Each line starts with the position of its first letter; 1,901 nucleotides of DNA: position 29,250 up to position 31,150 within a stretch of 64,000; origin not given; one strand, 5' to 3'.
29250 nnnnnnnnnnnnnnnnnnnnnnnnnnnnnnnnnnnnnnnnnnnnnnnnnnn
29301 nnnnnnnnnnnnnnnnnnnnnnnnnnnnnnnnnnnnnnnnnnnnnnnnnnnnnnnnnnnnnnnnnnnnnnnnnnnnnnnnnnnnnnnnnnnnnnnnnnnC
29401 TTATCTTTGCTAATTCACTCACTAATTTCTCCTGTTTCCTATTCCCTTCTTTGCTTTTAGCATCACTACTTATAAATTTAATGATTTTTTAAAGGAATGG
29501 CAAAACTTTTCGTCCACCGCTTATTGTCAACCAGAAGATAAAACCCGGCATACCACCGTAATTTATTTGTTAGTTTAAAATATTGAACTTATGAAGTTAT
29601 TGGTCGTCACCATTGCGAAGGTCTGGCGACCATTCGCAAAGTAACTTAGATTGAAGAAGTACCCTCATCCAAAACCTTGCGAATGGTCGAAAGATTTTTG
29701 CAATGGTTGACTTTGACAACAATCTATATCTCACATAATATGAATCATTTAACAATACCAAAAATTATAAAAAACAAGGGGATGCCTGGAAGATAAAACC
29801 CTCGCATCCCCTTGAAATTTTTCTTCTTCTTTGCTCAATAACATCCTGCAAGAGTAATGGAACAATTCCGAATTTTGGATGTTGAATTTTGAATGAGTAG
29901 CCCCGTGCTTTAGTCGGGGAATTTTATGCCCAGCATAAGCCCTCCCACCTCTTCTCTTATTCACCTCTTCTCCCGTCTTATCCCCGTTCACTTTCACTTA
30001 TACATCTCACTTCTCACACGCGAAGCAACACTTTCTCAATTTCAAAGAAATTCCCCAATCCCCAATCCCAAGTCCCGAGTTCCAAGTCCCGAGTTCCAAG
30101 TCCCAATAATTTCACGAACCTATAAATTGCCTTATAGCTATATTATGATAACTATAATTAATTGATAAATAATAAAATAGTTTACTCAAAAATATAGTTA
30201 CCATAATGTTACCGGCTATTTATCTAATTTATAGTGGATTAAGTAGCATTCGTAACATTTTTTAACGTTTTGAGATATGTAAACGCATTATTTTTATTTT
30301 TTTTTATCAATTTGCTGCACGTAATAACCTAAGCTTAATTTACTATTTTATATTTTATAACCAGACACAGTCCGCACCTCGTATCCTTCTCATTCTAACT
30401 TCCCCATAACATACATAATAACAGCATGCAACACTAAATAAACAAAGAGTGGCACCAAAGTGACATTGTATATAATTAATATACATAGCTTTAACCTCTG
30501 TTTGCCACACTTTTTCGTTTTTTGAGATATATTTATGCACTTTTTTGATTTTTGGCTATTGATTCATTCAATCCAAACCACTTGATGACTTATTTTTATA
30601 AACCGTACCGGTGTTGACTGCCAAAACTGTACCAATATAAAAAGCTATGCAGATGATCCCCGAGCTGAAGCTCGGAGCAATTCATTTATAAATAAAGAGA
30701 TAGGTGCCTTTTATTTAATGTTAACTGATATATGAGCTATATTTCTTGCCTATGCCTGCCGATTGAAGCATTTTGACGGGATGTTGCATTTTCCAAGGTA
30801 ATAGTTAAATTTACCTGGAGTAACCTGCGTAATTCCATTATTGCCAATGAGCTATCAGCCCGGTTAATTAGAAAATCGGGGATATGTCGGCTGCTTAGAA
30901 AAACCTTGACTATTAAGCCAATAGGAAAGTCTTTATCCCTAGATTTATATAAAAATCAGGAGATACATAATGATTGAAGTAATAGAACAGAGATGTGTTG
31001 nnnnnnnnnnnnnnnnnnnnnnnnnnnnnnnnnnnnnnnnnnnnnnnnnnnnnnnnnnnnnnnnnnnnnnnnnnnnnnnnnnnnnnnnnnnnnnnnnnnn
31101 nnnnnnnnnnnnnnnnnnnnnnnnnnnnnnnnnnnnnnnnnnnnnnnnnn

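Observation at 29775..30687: Repeat family A: a 70-nt TIR-bounded unit at 47.7 kb versus a ~0.8-kb version at 29.9-30.7 kb carrying ~730 nt of non-coding cargo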

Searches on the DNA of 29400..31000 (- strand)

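Call 8: search_rna_families(source=window, start=29400, end=31000, threshold=evalue, max_evalue=10)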
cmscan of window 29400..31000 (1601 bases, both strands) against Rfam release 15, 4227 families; matches with E-value up to 10: 11.
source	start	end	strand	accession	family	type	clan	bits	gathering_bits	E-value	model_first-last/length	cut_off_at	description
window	29611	29705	+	RF04165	mir-2483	Gene; miRNA;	-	34.5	75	0.00014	1-80/80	no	mir-2483 microRNA precursor family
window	29618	29698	+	RF04205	MIR2606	Gene; miRNA;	-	22.8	139.7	1.8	1-165/165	no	MIR2606 microRNA precursor family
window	29618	29698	-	RF04205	MIR2606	Gene; miRNA;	-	22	139.7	2.8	1-165/165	no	MIR2606 microRNA precursor family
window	29766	29844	-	RF02029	sraA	Gene; sRNA;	-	19.9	56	4.8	1-95/95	no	sraA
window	29724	29823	+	RF02029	sraA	Gene; sRNA;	-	19.9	56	4.9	1-95/95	no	sraA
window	29670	29747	-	RF03027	RT-6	Gene; sRNA;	-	18.1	46.7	0.58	1-75/75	no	RT-6 RNA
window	29618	29699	-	RF04109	mir-1305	Gene; miRNA;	-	17.2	63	6.1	1-83/83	no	mir-1305 microRNA precursor family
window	29767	29822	-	RF00984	mir-576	Gene; miRNA;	-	15.8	99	7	1-90/90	no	mir-576 microRNA precursor family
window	29758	29783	+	RF00522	PreQ1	Cis-reg; riboswitch;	-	14.7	39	8.4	1-45/45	no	PreQ1 (pre queuosine) riboswitch aptamer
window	30274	30318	-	RF01471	rliB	Gene; sRNA;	-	14.4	40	5.3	245-289/360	no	Listeria sRNA rliB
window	29414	29557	-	RF02195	TP53TG1_1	Gene; lncRNA;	-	14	40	7.7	1-153/153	no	TP53 target 1 conserved region 1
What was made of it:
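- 29920..30650 (-): The 731-nt non-coding 'cargo', inserted at the apex of the palindrome. It holds a purine-rich tract, 7/14-nt tandem arrays, an AT-rich core and two weak 125-nt direct repeats. No Rfam hit (call 8).
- On Known structured RNA (Rfam), including group II introns and riboswitches: Nothing credible appears at E <= 10 in 29400-31000 (call 8).
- No group II intron signal appears in Rfam (call 8).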

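Call 52: search_dna_similar(query=window:29775-30900:-, collection=plasmids, mode=distant, max_evalue=0.001, max_rows=10)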
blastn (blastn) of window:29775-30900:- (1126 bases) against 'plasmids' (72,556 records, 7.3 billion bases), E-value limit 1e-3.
No match.

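Call 53: search_dna_similar(query=window:29775-30900:-, collection=phages, mode=distant, max_evalue=0.001, max_rows=10)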
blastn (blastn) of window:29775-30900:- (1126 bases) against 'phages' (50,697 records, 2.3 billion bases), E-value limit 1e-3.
No match.
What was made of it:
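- Tried and rejected: No match (calls 52, 53).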

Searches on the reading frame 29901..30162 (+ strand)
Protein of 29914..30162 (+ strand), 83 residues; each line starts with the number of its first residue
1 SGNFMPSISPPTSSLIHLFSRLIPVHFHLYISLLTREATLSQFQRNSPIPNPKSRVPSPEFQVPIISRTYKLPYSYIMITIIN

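Call 87: search_protein_families(library=ncbifam, max_evalue=1, proteins=[window:29914-30162:+, window:29901-30122:+])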
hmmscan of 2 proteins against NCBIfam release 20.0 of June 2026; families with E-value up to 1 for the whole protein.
seq(83 aa): 0 families

seq(74 aa): 0 families
